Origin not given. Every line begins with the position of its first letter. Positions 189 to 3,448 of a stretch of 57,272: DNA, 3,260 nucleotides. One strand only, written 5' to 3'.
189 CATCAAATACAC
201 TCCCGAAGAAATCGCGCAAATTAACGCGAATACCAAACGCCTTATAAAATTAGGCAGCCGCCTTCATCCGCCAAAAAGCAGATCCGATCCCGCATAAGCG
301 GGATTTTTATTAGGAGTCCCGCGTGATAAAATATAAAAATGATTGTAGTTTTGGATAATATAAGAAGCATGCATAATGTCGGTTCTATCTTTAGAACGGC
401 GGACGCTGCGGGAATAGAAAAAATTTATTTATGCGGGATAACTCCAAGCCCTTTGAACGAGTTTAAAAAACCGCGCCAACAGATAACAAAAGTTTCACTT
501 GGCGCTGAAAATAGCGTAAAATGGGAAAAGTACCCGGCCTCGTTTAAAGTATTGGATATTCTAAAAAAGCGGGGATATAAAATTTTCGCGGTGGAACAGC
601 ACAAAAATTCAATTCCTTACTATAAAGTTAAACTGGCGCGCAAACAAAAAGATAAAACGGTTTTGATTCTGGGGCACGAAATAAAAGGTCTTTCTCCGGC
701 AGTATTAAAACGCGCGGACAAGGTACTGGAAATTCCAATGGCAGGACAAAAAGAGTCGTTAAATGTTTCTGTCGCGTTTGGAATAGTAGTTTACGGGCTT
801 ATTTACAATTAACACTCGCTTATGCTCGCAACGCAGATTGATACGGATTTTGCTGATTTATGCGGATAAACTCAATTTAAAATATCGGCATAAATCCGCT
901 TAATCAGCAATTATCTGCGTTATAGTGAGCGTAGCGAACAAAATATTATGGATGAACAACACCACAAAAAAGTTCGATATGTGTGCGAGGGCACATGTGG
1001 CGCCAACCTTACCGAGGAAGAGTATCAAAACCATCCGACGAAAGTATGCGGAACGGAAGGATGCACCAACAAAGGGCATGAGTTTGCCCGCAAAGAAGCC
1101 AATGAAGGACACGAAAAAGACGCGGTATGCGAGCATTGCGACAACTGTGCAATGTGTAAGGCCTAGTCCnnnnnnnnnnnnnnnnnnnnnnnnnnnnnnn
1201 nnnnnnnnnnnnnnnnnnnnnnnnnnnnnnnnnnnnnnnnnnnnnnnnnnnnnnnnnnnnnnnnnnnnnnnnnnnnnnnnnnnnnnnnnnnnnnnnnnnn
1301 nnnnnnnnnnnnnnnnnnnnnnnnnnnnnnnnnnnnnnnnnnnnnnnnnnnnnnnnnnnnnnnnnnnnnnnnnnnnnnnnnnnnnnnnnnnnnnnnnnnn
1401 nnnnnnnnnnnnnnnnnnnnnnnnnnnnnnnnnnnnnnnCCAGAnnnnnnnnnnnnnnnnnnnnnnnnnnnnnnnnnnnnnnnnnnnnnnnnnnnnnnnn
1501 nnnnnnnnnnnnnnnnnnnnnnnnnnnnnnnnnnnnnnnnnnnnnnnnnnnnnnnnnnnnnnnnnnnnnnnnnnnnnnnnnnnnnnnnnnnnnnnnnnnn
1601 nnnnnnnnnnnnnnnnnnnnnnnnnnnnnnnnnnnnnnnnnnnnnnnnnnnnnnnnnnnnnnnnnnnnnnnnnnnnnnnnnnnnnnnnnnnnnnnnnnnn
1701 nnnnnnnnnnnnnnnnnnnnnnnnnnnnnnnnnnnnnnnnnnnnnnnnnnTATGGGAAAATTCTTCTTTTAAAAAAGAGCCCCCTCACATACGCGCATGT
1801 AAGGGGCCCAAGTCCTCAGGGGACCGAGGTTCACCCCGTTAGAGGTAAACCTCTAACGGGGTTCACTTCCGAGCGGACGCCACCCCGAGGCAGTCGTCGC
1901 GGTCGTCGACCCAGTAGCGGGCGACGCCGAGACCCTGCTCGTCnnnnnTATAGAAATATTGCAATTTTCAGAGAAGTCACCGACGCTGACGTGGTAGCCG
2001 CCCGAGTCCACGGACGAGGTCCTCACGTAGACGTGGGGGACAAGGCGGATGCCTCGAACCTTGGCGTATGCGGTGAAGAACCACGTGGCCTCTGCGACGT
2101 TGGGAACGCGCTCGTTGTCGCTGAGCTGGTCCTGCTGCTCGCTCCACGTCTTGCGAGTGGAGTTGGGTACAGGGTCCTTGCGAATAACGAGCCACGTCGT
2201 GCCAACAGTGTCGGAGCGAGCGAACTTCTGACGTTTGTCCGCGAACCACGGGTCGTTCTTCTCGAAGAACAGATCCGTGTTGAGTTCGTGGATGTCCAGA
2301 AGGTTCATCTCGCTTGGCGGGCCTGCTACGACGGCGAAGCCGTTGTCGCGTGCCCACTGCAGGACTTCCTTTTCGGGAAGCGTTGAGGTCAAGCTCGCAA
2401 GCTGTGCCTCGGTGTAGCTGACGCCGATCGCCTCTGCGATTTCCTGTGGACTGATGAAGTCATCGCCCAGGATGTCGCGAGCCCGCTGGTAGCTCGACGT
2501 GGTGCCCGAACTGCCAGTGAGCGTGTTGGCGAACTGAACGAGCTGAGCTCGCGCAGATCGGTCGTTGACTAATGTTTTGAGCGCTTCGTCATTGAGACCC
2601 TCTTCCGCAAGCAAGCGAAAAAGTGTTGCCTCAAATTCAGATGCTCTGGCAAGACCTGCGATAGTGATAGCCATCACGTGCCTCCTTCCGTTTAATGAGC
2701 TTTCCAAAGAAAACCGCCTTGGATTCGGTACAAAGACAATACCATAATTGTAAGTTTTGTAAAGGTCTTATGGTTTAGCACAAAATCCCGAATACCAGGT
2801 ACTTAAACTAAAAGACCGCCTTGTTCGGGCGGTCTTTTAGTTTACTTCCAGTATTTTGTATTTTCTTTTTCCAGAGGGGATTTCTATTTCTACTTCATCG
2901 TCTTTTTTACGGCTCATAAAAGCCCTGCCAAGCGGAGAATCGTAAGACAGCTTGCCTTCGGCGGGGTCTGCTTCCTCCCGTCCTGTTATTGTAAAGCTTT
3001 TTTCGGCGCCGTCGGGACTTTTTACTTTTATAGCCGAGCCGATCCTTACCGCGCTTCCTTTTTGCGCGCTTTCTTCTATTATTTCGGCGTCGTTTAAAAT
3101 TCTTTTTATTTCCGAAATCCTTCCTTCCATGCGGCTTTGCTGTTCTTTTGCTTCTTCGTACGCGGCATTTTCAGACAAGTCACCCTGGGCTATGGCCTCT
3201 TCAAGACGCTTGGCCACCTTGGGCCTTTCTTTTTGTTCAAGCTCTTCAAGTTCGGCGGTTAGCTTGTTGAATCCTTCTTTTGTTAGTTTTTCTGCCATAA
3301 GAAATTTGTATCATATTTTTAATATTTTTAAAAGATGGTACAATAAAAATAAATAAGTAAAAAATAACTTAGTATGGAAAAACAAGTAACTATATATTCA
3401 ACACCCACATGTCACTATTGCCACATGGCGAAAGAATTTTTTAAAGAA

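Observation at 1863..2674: GC-rich orphan with DGR target hallmarks but no RT, TR or avd nearby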

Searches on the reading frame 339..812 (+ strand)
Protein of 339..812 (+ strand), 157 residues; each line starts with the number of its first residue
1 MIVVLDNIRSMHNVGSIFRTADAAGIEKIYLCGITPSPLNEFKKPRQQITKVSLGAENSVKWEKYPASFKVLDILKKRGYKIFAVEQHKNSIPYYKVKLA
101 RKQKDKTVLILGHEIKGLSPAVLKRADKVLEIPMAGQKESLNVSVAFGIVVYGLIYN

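Call 30: find_encoding_contigs(protein=window:339-812:+, flank=10000, max_places=3)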
Protein window:339-812:+ (157 aa): 1 contig read that carries it; 1 place shown.
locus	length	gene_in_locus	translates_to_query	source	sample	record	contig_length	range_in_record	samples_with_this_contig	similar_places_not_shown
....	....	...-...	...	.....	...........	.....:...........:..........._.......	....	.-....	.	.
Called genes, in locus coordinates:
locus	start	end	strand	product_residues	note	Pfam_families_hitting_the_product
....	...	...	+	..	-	-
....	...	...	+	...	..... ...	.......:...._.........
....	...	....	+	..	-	-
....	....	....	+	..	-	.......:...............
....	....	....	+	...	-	-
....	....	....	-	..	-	?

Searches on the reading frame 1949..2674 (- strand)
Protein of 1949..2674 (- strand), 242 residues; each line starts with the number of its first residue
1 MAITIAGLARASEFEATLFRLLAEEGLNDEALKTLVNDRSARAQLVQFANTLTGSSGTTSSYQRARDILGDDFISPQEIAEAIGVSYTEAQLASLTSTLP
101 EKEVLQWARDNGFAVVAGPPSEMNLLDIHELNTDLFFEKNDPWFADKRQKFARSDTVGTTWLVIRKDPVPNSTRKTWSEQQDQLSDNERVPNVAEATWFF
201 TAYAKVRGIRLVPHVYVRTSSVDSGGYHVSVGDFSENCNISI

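Call 6: search_protein_families(library=pfam, proteins=[window:1949-2674:-], max_evalue=1)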
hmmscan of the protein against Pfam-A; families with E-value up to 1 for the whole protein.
seq(242 aa): 0 families

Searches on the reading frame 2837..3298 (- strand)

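Call 75: search_protein_families(library=pfam, proteins=[window:2837-3298:-], max_evalue=0.001)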
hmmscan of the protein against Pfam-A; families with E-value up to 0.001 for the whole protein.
window:2837-3298:- (153 aa): 2 families
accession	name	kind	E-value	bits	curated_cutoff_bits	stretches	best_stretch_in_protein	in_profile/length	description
PF03449.20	GreA_GreB_N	-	5.6e-25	87.8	24.5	1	5-73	3-71/71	Transcription elongation factor, N-terminal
PF01272.25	GreA_GreB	-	1.9e-22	79.4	26.9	1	82-153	4-76/77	Transcription elongation factor, GreA/GreB, C-term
